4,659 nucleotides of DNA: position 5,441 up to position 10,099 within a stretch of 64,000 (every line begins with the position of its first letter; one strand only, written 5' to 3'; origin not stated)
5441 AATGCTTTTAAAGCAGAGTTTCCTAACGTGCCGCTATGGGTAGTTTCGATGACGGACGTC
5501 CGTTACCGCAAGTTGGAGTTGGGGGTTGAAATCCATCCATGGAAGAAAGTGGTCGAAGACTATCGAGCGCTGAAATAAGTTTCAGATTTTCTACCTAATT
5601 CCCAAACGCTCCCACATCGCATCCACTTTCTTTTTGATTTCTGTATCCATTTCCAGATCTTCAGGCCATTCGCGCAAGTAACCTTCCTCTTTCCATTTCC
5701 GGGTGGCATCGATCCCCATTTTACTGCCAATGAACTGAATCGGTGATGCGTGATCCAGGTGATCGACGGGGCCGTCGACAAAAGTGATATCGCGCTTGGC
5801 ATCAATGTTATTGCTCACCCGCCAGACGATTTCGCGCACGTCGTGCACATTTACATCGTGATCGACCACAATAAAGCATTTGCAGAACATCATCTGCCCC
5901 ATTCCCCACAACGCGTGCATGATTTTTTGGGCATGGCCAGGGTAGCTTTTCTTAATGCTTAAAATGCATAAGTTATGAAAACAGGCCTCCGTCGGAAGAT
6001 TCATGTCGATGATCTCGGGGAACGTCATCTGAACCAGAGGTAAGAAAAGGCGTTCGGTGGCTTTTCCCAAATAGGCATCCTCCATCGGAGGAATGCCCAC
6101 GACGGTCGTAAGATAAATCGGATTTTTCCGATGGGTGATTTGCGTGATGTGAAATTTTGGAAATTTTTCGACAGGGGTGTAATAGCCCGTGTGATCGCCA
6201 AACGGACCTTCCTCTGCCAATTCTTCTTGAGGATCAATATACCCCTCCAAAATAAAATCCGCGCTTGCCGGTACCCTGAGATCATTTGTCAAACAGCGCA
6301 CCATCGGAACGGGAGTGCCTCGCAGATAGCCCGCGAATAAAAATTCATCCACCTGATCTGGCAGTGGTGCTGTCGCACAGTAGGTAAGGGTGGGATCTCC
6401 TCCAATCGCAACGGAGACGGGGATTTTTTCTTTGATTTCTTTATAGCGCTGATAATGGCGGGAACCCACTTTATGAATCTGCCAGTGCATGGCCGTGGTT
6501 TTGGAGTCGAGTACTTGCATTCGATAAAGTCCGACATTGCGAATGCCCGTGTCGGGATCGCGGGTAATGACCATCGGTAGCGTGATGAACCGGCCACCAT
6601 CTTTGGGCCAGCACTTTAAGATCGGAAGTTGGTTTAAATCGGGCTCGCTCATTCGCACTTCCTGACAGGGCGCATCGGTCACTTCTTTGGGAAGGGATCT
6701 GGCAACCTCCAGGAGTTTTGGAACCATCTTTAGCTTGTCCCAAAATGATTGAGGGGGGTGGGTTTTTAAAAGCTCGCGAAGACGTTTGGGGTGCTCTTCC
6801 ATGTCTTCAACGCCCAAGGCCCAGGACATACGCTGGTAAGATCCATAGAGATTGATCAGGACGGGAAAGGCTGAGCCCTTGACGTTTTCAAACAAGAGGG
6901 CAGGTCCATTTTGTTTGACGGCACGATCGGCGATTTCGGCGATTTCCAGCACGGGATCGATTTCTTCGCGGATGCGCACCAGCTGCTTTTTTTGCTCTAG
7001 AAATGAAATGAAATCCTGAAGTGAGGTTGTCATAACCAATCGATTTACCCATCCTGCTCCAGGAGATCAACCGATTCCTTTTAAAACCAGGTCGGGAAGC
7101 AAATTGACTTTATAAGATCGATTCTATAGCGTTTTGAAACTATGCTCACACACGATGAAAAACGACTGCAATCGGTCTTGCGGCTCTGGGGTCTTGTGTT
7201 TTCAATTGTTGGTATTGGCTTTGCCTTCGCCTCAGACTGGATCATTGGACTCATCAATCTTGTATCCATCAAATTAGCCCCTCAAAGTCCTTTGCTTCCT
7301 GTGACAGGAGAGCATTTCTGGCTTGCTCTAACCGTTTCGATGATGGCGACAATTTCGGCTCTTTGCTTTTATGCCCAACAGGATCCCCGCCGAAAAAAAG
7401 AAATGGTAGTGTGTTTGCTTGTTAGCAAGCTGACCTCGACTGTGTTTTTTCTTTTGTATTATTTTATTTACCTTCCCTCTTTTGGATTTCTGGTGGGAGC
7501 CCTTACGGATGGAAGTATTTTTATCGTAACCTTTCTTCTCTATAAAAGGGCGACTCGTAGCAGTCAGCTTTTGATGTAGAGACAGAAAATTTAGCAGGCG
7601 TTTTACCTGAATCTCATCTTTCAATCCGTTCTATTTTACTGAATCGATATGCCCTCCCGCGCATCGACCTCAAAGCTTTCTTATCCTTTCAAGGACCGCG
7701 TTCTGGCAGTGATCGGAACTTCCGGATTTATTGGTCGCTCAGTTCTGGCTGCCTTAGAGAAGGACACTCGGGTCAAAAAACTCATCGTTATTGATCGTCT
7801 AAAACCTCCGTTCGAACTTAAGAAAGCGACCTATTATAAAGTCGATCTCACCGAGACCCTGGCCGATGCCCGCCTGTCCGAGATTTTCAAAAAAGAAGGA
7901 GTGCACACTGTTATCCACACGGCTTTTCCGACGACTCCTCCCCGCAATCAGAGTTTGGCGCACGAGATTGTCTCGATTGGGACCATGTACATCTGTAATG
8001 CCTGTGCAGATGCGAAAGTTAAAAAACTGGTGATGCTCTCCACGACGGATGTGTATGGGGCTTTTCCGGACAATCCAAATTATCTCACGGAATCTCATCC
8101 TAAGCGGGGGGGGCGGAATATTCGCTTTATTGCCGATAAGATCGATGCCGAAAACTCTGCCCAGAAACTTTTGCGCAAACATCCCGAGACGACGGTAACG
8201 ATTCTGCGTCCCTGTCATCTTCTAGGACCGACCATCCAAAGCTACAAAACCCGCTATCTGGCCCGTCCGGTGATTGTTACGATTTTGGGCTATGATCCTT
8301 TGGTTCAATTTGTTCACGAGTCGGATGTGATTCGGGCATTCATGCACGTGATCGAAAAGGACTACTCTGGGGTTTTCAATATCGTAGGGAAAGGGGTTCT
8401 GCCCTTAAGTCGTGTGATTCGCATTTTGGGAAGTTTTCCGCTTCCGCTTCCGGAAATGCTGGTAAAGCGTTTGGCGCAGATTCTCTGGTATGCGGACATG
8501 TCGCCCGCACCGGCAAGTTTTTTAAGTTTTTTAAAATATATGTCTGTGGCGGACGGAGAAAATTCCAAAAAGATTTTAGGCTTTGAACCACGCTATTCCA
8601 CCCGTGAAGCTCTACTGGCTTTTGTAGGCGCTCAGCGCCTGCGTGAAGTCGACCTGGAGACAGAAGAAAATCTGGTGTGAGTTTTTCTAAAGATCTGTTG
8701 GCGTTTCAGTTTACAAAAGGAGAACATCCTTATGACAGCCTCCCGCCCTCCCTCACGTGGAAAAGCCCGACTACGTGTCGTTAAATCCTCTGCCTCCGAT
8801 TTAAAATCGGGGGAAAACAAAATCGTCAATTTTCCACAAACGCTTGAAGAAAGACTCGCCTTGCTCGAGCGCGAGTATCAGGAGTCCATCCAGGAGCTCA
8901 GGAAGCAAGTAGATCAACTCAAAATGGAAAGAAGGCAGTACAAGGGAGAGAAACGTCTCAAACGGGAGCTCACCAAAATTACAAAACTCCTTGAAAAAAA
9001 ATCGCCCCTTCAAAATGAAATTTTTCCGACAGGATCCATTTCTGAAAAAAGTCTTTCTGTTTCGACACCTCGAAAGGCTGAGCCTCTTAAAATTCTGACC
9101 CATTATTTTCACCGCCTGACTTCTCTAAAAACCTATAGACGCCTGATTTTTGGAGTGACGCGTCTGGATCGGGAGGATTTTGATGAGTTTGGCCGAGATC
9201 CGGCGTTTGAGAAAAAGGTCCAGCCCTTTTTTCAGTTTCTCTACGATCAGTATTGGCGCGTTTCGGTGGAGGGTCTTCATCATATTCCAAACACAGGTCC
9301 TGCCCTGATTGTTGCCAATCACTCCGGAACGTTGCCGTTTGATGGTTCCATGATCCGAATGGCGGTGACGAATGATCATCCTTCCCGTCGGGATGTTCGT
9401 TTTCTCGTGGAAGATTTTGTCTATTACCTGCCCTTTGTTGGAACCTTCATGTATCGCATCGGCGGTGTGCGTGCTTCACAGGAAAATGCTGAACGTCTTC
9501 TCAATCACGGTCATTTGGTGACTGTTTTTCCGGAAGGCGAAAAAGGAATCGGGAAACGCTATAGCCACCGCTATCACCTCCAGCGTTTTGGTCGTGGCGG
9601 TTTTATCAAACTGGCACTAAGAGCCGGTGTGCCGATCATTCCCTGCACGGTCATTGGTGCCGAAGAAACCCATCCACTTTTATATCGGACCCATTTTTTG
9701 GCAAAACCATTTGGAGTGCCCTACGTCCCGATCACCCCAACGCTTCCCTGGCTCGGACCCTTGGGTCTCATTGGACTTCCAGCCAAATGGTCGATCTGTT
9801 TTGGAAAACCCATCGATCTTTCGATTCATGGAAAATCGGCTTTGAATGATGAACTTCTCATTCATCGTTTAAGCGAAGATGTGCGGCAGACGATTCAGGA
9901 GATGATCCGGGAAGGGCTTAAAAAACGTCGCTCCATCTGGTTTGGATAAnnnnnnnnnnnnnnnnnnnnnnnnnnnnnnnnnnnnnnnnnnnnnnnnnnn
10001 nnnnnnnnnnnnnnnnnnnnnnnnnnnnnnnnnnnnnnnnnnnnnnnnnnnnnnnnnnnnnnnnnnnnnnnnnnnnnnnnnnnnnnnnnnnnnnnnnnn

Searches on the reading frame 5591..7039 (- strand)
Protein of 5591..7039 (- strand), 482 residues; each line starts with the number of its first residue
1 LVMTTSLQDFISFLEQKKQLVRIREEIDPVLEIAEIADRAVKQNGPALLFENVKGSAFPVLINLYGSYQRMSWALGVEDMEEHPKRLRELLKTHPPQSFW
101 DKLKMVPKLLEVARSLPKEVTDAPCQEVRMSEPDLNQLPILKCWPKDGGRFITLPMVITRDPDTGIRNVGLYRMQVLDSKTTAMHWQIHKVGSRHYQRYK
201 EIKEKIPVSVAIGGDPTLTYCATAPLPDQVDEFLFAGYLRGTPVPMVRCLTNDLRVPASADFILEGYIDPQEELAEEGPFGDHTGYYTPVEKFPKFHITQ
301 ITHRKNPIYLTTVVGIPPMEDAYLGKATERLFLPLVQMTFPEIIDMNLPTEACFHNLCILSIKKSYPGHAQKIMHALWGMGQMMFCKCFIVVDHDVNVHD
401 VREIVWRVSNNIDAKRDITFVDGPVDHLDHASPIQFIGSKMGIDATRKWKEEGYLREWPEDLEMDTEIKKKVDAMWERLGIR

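Call 82: search_protein_families(library=ncbifam, proteins=[window:5591-7039:-], max_evalue=0.00001)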
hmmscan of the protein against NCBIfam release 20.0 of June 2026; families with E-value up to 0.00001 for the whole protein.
window:5591-7039:- (482 aa): 7 families
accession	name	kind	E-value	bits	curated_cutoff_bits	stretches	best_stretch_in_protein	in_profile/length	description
TIGR03701.1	mena_SCO4490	equivalog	6.9e-203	674.2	495.9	1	9-440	1-433/433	menaquinone biosynthesis decarboxylase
TIGR00148.1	TIGR00148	subfamily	1.8e-160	534.4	244.85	1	7-448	1-438/438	UbiD family decarboxylase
NF008175.0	PRK10922.1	equivalog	4.4e-143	477.4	788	1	5-481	7-490/497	4-hydroxy-3-polyprenylbenzoate decarboxylase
NF041204.1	VdcC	exception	5.6e-80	269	650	1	6-453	3-443/467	non-oxidative hydroxyarylic acid decarboxylases subunit C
TIGR02724.1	phenyl_P_beta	equivalog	2.6e-58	197.6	468.95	1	7-481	3-471/472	phenylphosphate carboxylase subunit beta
TIGR02723.1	phenyl_P_alpha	equivalog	7.9e-38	130.3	564.6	1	9-420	12-412/485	phenylphosphate carboxylase subunit alpha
NF041219.1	BagN_FevL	exception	2.1e-35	122.2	1000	1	4-317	17-328/502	bagremycin/ferroverdin biosynthesis UbiD family decarboxylase BagN/FevL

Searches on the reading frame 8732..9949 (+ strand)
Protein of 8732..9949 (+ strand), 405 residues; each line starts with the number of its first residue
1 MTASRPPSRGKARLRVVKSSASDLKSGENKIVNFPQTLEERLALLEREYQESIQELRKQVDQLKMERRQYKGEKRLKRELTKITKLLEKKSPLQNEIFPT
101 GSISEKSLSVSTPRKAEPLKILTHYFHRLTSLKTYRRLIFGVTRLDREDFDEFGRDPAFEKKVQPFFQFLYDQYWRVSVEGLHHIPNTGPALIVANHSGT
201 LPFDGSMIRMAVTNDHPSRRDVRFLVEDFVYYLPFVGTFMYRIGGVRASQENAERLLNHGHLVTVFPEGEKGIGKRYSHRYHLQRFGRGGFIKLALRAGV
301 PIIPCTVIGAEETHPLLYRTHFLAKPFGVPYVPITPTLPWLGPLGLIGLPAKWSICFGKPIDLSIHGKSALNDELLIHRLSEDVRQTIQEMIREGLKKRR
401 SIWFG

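Call 82: search_protein_families(library=ncbifam, proteins=[window:8732-9949:+], max_evalue=0.00001)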
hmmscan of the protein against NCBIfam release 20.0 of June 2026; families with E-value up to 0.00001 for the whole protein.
window:8732-9949:+ (405 aa): 3 families
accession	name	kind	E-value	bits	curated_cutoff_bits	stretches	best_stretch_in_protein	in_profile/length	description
NF006386.0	PRK08633.1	equivalog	5.7e-12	44.2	1221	1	167-309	419-553/1147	acyl-[ACP]--phospholipid O-acyltransferase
NF052615.1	orn_lipid_OlsF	equivalog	6.2e-10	38.3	620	1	172-328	63-215/570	bifunctional ornithine lipid synthase OlsF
TIGR00530.1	AGP_acyltrn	subfamily_domain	3.2e-09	36.6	102.95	1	177-307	4-129/130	1-acylglycerol-3-phosphate O-acyltransferase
